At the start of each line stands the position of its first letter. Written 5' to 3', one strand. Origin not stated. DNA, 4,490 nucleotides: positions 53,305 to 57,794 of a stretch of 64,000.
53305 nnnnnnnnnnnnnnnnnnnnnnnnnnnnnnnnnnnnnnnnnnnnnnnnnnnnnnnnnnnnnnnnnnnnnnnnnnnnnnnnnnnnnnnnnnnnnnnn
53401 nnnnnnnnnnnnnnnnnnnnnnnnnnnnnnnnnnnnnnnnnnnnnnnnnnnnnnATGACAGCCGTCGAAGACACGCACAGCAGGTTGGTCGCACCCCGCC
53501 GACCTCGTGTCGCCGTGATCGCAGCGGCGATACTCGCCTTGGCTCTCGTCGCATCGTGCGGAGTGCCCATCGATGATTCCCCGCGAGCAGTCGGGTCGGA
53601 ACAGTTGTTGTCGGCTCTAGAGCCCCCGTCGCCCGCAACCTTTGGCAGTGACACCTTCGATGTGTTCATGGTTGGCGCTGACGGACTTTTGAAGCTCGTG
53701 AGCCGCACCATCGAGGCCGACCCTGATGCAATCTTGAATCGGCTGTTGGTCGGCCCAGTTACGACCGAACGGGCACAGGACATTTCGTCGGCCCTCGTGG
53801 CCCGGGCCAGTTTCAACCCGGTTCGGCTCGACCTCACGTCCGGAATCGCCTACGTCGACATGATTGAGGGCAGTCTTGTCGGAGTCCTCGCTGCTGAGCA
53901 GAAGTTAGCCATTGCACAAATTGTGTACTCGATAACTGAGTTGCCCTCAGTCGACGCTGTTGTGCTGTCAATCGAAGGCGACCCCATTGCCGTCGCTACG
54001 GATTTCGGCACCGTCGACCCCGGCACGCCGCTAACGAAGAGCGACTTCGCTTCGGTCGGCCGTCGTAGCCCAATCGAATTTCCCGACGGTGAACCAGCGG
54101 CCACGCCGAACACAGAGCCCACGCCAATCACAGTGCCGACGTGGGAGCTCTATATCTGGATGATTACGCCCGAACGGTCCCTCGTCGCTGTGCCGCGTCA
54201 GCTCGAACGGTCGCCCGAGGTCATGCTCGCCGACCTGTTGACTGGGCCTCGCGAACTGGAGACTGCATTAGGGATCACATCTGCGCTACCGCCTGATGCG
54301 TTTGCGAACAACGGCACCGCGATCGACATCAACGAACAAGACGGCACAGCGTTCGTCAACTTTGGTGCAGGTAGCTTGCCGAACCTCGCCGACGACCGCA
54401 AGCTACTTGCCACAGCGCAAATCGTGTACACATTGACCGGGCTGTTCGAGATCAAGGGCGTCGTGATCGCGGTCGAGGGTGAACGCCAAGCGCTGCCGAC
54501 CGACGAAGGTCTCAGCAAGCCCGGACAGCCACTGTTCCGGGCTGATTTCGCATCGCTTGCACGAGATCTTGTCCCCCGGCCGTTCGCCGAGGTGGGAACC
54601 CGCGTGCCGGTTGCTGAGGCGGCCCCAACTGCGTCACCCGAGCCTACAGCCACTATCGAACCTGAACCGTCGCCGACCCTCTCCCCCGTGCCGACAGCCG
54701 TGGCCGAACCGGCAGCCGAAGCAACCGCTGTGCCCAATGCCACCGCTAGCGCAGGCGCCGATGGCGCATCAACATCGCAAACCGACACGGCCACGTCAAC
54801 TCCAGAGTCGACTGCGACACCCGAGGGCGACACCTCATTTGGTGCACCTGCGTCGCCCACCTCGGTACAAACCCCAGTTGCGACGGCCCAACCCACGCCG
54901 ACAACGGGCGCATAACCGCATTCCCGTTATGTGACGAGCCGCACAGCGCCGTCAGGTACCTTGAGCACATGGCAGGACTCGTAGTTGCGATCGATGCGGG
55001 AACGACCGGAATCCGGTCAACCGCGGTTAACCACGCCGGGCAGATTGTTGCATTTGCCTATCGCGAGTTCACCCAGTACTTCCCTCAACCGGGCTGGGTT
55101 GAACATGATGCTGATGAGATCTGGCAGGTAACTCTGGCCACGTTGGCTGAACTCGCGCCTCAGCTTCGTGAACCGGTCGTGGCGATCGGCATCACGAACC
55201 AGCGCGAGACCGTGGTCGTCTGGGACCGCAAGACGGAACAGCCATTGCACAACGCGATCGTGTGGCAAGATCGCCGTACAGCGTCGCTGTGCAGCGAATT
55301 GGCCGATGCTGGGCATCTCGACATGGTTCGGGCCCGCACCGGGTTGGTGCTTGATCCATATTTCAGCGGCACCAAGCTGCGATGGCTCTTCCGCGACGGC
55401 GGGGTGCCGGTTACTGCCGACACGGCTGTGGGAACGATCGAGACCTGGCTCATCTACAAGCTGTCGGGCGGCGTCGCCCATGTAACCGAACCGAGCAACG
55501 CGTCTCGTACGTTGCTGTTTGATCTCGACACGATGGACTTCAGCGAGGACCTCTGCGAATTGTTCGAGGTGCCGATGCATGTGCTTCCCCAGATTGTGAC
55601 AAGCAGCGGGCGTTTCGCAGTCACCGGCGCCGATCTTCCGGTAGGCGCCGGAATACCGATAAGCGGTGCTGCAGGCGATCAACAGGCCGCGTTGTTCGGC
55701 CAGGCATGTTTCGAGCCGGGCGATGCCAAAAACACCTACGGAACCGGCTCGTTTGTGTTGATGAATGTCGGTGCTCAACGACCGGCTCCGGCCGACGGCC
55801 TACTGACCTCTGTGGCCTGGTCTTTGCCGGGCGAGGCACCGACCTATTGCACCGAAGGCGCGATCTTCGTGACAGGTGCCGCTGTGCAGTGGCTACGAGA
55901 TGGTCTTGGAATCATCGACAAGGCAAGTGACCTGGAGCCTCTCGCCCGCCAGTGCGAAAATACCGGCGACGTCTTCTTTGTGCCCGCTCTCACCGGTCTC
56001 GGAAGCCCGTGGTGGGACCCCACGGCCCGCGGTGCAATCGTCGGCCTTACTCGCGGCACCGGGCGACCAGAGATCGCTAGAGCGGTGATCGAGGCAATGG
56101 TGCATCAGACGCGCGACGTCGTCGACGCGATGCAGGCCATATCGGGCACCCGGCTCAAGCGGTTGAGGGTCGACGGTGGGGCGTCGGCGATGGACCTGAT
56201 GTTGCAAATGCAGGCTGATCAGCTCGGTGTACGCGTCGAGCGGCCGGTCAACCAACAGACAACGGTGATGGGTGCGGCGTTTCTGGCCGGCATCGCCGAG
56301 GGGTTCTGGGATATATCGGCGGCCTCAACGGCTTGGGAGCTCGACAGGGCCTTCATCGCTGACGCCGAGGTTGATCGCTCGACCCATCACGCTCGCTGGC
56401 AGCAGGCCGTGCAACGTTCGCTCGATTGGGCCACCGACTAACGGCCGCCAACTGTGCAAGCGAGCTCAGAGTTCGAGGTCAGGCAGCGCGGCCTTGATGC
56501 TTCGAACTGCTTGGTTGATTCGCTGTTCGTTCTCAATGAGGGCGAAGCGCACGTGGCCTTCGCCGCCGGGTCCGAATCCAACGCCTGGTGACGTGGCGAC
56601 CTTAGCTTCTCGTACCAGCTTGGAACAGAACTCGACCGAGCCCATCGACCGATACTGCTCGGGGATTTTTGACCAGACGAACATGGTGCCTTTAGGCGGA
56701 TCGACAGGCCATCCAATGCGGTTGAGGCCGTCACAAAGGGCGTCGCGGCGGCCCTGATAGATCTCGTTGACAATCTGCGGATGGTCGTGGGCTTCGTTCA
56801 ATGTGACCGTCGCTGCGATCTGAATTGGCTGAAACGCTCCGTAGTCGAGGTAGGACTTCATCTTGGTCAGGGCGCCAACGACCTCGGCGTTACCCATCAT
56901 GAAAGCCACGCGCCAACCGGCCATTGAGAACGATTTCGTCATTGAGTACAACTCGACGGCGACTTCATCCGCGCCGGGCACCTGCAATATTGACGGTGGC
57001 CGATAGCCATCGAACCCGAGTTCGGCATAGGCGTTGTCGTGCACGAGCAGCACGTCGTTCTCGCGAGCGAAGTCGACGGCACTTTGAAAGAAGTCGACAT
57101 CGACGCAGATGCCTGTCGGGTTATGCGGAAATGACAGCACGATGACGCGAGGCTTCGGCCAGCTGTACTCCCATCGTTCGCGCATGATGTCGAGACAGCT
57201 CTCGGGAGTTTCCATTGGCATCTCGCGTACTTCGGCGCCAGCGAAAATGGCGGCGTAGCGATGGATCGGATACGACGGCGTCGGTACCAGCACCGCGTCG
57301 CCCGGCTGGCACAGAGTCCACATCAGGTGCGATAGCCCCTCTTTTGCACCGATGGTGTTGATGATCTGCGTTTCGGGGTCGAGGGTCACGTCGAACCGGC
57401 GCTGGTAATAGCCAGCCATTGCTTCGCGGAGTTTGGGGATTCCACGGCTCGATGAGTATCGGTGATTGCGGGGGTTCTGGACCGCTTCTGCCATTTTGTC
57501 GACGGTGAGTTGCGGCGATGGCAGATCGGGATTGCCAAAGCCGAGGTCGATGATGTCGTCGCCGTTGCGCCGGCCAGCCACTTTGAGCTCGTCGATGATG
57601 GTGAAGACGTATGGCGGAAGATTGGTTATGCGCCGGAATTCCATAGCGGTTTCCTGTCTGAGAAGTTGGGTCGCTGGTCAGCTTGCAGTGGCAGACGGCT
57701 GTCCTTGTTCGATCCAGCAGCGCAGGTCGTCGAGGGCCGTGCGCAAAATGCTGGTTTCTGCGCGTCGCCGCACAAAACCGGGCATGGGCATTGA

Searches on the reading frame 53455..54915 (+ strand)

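Call 42: search_protein_families(library=pfam, proteins=[window:53455-54915:+], max_evalue=0.00001)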
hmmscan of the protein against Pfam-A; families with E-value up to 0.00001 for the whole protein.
window:53455-54915:+ (486 aa): 1 family
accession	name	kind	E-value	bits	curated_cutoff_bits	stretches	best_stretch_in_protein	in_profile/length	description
PF10646.14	Germane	-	2.3e-22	80.2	23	2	242-344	15-115/117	Sporulation and spore germination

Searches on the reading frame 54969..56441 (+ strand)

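Call 42: search_protein_families(library=pfam, proteins=[window:54969-56441:+], max_evalue=0.00001)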
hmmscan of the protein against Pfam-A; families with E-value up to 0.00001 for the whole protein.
window:54969-56441:+ (490 aa): 2 families
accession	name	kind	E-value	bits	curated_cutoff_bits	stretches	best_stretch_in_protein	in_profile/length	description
PF00370.27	FGGY_N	-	1.4e-66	225.1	28.8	1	5-244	2-245/245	FGGY family of carbohydrate kinases, N-terminal domain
PF02782.22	FGGY_C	-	1.1e-37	130.2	27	1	254-443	2-197/198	FGGY family of carbohydrate kinases, C-terminal domain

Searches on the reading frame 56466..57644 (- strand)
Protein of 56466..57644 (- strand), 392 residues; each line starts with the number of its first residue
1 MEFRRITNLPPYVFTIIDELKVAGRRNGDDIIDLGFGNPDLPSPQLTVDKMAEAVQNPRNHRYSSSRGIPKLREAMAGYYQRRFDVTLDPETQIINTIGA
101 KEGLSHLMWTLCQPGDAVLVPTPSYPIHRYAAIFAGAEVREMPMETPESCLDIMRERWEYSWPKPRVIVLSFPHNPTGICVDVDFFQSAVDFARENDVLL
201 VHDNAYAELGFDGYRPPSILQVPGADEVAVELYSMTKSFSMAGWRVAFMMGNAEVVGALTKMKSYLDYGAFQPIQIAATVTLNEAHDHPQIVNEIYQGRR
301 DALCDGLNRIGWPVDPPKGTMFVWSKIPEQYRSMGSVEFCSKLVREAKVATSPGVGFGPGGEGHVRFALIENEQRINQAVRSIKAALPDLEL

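Call 42: search_protein_families(library=pfam, proteins=[window:56466-57644:-], max_evalue=0.00001)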
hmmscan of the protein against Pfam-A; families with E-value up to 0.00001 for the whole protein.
window:56466-57644:- (392 aa): 1 family
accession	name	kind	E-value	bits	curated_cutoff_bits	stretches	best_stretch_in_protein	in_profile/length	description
PF00155.27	Aminotran_1_2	-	4.2e-56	191.1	19.7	1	30-383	2-361/361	Aminotransferase class I and II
